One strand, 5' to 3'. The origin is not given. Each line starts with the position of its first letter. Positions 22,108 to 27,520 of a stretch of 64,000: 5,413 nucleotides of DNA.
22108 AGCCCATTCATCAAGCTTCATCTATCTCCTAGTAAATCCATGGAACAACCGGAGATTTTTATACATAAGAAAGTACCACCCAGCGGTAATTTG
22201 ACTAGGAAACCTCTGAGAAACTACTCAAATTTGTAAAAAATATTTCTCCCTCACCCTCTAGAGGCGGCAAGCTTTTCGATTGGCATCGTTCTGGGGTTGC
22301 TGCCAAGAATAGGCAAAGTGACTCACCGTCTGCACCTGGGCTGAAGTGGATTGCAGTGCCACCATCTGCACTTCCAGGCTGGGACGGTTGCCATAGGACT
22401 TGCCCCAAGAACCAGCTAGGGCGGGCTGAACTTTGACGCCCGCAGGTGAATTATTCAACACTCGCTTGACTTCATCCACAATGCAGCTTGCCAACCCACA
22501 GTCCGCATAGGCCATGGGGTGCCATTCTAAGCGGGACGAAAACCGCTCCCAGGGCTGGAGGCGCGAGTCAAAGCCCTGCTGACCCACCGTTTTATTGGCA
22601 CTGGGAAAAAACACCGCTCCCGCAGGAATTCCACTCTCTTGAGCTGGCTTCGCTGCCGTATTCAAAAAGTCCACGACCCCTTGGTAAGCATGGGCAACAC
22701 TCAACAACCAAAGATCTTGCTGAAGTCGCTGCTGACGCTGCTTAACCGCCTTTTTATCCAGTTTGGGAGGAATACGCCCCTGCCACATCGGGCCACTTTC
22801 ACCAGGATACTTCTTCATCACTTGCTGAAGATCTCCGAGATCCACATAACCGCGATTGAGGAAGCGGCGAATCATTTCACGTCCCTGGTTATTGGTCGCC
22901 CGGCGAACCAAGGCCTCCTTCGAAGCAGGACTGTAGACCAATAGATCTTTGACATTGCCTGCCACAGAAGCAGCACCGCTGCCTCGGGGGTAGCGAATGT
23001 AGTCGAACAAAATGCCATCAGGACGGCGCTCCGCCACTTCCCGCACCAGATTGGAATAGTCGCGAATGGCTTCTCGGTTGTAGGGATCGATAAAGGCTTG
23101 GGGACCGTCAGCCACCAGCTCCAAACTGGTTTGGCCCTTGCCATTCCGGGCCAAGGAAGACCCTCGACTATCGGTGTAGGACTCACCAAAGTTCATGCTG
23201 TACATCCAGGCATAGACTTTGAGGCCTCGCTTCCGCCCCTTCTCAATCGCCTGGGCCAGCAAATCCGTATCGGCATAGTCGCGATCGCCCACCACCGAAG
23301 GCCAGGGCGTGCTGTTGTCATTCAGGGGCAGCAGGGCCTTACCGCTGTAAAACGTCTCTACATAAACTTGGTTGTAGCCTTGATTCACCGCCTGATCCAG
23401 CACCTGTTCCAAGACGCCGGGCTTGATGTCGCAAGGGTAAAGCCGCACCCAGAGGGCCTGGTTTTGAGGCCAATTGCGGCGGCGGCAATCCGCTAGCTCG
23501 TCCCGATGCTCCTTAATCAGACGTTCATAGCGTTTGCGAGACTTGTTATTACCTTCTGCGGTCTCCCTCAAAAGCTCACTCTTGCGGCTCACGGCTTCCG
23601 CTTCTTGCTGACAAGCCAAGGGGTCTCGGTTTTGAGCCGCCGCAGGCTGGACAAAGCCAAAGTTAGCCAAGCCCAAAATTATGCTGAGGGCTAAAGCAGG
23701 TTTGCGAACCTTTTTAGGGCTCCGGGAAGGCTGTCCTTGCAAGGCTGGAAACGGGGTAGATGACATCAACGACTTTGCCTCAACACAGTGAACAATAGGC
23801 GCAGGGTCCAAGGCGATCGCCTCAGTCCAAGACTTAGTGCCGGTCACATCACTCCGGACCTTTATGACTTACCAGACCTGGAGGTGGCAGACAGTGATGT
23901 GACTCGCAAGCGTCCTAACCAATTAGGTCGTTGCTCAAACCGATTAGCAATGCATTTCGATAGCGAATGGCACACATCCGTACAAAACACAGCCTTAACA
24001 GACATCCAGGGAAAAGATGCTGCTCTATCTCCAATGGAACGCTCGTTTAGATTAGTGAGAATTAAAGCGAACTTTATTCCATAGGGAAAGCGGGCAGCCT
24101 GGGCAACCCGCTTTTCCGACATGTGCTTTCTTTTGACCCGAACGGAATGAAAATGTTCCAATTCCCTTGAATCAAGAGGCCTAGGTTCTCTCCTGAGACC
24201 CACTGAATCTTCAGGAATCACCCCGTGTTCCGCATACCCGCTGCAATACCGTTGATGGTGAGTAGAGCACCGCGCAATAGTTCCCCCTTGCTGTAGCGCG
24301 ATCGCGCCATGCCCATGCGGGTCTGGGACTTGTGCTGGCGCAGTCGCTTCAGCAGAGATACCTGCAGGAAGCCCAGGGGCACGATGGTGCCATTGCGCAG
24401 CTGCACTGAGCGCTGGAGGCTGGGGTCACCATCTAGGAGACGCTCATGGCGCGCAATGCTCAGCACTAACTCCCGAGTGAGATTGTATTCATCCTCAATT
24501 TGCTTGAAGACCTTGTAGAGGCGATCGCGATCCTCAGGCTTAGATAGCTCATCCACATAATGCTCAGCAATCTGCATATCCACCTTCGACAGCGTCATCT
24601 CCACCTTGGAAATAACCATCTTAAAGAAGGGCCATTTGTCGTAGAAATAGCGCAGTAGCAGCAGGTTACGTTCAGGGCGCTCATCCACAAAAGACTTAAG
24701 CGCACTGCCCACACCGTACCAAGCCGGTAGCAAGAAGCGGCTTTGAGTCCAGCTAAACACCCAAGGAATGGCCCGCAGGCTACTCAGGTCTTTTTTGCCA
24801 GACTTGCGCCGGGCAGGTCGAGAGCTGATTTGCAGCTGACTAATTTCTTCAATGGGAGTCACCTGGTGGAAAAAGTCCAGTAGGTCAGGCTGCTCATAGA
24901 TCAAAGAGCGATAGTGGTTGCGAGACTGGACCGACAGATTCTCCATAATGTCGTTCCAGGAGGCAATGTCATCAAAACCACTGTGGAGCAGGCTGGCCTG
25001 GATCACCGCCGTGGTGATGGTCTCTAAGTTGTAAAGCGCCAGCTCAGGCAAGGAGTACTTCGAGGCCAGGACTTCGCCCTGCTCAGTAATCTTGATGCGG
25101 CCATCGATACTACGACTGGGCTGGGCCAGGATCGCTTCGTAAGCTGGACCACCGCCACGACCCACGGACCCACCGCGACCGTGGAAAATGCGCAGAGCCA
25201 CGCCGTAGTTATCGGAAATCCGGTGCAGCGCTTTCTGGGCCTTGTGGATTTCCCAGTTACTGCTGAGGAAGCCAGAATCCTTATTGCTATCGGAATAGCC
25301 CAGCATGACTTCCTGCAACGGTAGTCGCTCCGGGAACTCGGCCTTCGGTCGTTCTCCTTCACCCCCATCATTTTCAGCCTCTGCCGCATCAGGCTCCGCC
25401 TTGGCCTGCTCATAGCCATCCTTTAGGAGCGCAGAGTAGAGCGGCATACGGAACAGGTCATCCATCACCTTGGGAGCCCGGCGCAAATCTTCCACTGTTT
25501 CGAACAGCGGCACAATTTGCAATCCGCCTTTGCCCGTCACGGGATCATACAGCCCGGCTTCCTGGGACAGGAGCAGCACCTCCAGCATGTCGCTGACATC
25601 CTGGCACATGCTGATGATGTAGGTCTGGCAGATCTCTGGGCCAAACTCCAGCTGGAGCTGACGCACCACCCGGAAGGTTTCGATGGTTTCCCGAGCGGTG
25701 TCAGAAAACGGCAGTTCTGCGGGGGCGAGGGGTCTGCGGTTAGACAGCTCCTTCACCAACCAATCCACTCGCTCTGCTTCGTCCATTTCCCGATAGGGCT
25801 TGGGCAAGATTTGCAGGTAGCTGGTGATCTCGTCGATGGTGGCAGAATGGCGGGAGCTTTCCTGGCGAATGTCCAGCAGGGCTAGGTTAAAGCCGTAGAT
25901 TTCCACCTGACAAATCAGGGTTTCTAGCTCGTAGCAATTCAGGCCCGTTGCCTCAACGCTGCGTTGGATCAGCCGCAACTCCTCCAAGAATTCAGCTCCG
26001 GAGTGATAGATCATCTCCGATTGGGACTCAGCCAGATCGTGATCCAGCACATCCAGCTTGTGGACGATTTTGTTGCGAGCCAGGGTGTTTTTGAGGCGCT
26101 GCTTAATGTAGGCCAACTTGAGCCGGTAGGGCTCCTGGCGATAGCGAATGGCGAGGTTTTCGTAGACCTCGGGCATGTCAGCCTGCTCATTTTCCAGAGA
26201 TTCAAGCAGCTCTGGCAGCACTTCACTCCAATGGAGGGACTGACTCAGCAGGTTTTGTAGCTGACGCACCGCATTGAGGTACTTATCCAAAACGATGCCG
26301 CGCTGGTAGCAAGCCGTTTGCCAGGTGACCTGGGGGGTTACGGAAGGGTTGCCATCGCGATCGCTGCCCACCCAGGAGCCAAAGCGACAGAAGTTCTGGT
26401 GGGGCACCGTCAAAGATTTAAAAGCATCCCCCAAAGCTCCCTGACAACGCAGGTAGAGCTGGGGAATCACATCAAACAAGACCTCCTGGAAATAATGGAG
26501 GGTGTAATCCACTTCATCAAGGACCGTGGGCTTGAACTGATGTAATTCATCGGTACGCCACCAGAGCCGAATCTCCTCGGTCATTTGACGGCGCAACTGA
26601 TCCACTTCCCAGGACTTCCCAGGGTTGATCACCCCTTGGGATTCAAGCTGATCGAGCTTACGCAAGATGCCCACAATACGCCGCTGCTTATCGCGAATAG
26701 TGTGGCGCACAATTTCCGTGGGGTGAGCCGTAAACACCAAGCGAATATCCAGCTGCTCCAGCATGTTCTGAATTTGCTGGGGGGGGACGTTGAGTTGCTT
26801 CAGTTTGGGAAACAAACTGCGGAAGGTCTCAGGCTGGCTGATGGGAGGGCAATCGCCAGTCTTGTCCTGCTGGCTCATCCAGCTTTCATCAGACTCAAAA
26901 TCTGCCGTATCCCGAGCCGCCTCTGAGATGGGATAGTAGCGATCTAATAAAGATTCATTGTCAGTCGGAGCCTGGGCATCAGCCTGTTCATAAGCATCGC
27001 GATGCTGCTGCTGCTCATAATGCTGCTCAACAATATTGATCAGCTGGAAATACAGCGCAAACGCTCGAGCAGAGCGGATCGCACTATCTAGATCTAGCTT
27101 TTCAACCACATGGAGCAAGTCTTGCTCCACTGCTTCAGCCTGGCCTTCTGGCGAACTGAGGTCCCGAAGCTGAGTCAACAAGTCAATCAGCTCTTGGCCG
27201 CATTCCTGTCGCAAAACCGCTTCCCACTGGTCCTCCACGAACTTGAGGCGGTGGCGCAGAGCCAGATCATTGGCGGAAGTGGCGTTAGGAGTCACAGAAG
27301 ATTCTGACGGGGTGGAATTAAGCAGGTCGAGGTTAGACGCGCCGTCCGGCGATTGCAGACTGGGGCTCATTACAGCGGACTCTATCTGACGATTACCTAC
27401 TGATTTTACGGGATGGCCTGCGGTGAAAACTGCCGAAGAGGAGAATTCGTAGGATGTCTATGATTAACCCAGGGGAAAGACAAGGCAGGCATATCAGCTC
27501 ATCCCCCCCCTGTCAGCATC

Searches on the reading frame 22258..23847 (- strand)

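Call 61: search_protein_families(library=pfam, proteins=[window:22258-23847:-], max_evalue=0.00001)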
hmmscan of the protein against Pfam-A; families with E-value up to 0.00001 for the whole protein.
window:22258-23847:- (529 aa): 1 family
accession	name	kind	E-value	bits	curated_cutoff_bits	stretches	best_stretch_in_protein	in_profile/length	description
PF02638.21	GHL10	-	3e-07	30.3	27.9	1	155-292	32-172/311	Glycosyl hydrolase-like 10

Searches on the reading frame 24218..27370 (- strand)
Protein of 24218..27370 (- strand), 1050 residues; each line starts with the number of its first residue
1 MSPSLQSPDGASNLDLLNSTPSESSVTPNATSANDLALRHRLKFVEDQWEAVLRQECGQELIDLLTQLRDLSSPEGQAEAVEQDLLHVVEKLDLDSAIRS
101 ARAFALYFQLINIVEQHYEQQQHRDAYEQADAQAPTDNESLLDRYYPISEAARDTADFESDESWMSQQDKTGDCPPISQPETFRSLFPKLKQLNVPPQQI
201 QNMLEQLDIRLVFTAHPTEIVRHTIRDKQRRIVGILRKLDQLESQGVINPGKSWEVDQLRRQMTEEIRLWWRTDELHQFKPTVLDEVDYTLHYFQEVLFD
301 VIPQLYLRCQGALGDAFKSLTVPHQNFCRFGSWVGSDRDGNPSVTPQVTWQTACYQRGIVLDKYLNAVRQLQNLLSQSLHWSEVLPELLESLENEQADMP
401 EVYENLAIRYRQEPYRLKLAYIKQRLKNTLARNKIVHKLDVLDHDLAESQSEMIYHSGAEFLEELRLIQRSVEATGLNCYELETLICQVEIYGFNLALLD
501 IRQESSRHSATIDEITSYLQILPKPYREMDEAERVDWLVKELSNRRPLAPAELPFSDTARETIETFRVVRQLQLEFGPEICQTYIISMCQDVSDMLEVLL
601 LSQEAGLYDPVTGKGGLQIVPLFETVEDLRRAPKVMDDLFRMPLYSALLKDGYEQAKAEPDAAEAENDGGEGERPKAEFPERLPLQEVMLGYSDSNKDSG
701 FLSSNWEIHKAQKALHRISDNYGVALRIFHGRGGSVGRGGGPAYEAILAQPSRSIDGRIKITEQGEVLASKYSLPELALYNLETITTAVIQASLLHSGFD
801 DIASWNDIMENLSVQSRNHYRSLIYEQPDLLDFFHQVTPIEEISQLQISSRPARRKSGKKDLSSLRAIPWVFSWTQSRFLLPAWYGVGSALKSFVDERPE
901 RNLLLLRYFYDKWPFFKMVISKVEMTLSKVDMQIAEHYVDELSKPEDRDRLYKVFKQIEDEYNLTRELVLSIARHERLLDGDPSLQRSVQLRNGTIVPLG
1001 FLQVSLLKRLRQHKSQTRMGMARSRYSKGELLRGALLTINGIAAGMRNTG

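Call 61: search_protein_families(library=pfam, proteins=[window:24218-27370:-], max_evalue=0.00001)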
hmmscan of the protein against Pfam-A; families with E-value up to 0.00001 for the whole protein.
window:24218-27370:- (1050 aa): 1 family
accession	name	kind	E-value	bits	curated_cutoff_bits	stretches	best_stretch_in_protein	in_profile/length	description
PF00311.23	PEPcase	-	0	1219.7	22.4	1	38-1050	1-919/919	Phosphoenolpyruvate carboxylase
